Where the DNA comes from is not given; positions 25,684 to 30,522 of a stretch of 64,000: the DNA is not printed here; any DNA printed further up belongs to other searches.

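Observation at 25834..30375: carA and carB are one uninterrupted reading frame (fused carbamoyl-phosphate synthase?)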

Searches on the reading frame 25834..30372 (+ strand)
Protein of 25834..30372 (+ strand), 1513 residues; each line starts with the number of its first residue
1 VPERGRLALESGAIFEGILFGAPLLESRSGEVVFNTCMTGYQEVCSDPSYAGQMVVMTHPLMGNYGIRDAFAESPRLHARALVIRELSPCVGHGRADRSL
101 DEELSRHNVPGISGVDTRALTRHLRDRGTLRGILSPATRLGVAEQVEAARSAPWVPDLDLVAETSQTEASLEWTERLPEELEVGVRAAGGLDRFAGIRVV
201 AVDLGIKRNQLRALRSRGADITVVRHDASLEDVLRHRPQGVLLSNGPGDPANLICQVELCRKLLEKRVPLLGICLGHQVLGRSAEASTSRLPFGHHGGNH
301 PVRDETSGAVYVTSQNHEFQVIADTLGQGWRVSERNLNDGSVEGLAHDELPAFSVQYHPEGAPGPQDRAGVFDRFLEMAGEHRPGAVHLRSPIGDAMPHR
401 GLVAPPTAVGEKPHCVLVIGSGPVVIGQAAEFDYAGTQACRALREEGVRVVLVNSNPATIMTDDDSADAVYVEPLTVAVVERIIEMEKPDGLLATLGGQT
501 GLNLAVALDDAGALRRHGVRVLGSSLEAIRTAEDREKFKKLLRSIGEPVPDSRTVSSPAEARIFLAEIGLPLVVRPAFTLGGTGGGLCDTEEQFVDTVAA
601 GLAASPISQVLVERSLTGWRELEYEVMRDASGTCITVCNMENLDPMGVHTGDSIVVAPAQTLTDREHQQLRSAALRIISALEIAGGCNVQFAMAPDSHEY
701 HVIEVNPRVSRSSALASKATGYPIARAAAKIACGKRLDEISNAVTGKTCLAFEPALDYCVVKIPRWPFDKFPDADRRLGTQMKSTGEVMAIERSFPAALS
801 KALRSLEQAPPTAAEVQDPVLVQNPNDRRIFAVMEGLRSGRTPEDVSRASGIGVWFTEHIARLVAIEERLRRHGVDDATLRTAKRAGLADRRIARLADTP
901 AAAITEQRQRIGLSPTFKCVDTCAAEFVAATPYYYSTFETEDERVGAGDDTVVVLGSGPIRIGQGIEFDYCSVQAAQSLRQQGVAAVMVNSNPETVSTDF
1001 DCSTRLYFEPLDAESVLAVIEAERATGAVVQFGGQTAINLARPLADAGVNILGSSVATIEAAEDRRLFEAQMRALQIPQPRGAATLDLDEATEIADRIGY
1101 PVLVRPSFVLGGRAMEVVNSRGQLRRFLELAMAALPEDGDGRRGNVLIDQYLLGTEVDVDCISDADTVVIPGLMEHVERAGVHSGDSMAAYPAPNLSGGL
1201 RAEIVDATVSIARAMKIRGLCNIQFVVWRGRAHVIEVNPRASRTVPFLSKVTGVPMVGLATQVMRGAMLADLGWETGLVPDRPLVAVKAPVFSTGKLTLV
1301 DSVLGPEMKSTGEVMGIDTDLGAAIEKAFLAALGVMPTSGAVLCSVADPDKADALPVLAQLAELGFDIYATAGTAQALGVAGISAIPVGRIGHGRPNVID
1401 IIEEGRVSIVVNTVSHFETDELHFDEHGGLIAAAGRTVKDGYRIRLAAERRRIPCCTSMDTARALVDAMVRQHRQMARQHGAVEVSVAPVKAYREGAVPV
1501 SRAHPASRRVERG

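Call 3: search_protein_families(library=pfam, proteins=[window:25834-30372:+])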
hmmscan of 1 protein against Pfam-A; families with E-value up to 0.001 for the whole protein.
window:25834-30372:+ (1513 aa): 13 families
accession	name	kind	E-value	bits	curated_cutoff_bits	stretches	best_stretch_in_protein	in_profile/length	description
PF02786.22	CPSase_L_D2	-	2.1e-110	367.6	19.8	2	534-739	1-210/211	Carbamoyl-phosphate synthase L chain, ATP binding domain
PF25596.1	CPSase_L_D1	-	3.2e-94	311.3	27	2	414-530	3-117/118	Carbamoyl phosphate synthase preATP-grasp domain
PF00117.34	GATase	-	1.2e-45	155.9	22.8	1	201-377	2-189/190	Glutamine amidotransferase class-I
PF00988.28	CPSase_sm_chain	-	1.9e-44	150.9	27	1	7-134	1-126/126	Carbamoyl-phosphate synthase small chain, CPSase domain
PF02787.25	CPSase_L_D3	-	5.6e-19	68.4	26.6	1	822-896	3-79/80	Carbamoyl-phosphate synthetase large chain, oligomerisation domain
PF02142.27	MGS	-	1.5e-14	54.3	24.1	1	1354-1457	2-94/94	MGS-like domain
PF15632.11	ATPgrasp_Ter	-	9.3e-14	51.8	29.1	1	1145-1266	4-110/131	ATP-grasp in the biosynthetic pathway with Ter operon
PF07478.18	Dala_Dala_lig_C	-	1.8e-11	44.4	24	2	565-707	32-174/204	D-ala D-ala ligase C-terminus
PF02655.19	ATP-grasp_3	-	3.1e-10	40.8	23.2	1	1063-1241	2-157/160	ATP-grasp domain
PF02222.28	ATP-grasp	-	6.6e-10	39.4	27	1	542-710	3-164/179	ATP-grasp domain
PF01071.24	GARS_A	-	1.2e-07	32.2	27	0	1072-1238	10-186/194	Phosphoribosylglycinamide synthetase, ATP-grasp (A) domain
PF07722.19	Peptidase_C26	-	6e-07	29.9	20.5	1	253-360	91-219/219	Peptidase C26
PF13549.11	ATP-grasp_5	-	0.00037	20.4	27.6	0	530-575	7-52/221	ATP-grasp domain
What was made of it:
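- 25834..26979 (+): CarA half (aa 1-382): small-chain N-domain plus class-I glutamine amidotransferase domain. PF00988 aa 7-134, PF00117 aa 201-377 (call 3).
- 27067..30252 (+): CarB half (aa 412-1473): two pre-ATP-grasp/ATP-grasp units, oligomerisation domain, MGS-like allosteric domain. PF25596, PF02786, PF02787, PF02142 (call 3).
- On Glutamine-dependent carbamoyl-phosphate synthase (CPS II; CarA + CarB): PF00988 at 1.9e-44 and PF00117 at 1.2e-45 (call 3). PF25596 x2, PF02786 x2, PF02787 and PF02142 (call 3).
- Closest known: Eukaryotic single-chain CPS. Different: There are no DHOase or ATCase domains in the chain (call 3).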

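Call 4: search_protein_families(library=ncbifam, proteins=[window:25834-30372:+])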
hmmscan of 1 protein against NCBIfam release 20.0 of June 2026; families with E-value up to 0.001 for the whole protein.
window:25834-30372:+ (1513 aa): 59 families (the best 25 are shown)
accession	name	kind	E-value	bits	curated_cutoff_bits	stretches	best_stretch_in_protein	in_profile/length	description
NF003671.0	PRK05294.1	equivalog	0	1395.9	599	1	414-1473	8-1050/1058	carbamoyl-phosphate synthase large subunit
TIGR01369.1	CPSaseII_lrg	equivalog_domain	0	1370.5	1027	1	412-1469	5-1052/1052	carbamoyl-phosphate synthase (glutamine-hydrolyzing) large subunit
TIGR01368.1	CPSaseIIsmall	equivalog_domain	1.1e-120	402.9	307.35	1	7-378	3-358/361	glutamine-hydrolyzing carbamoyl-phosphate synthase small subunit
NF009475.0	PRK12838.1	equivalog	1.5e-113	379.4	221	1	5-382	3-356/359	carbamoyl phosphate synthase small subunit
NF006406.0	PRK08654.1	equivalog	2e-33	115.6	739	2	1037-1269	88-320/499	acetyl-CoA carboxylase biotin carboxylase subunit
NF009554.0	PRK12999.1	equivalog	8.2e-33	113.3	965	2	480-740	67-328/1147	pyruvate carboxylase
TIGR01235.1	pyruv_carbox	equivalog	1.2e-29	102.5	1114.45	2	505-739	86-323/1143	pyruvate carboxylase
NF006367.0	PRK08591.1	subfamily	1.3e-29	103.3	597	2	1013-1269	63-321/451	acetyl-CoA carboxylase biotin carboxylase subunit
TIGR00514.1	accC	equivalog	3e-29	102.2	626.5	2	1038-1269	89-321/449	acetyl-CoA carboxylase biotin carboxylase subunit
NF005525.0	PRK07178.1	equivalog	7.6e-29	100.7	768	2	440-741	18-323/471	acetyl-CoA carboxylase biotin carboxylase subunit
NF006286.0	PRK08462.1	equivalog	1.3e-26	93.5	740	2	515-739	98-325/445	acetyl-CoA carboxylase biotin carboxylase subunit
NF009471.0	PRK12833.1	equivalog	3.5e-25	88.5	686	2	1019-1269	69-324/467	acetyl-CoA carboxylase biotin carboxylase subunit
NF009402.0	PRK12767.1-1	equivalog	3.8e-22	78.5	218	2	435-715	15-282/329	carbamoyl phosphate synthase-like protein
TIGR02712.1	urea_carbox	equivalog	1.3e-21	76.1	1303.85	2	440-739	17-322/1201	urea carboxylase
NF002563.0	PRK02186.1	subfamily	1.8e-21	76.2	625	2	525-710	98-278/890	argininosuccinate lyase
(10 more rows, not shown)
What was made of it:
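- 25834..26979 (+): TIGR01368 scores 403 bits against a cut-off of 307 (call 4).
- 27067..30252 (+): TIGR01369 scores 1370 bits against a cut-off of 1027 (call 4).
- On Glutamine-dependent carbamoyl-phosphate synthase (CPS II; CarA + CarB): TIGR01368 scores 403 bits against a cut-off of 307; NF009475 scores 379 against 221 (call 4). TIGR01369 scores 1370 bits against 1027; NF003671 scores 1396 against 599 (call 4).
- Checked: Pfam and NCBIfam place a full CarA at aa 5-382 and a full CarB at aa 412-1473, both above the curated equivalog cut-offs (calls 3, 4).
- Full CarA and CarB above the curated cut-offs (calls 3, 4).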
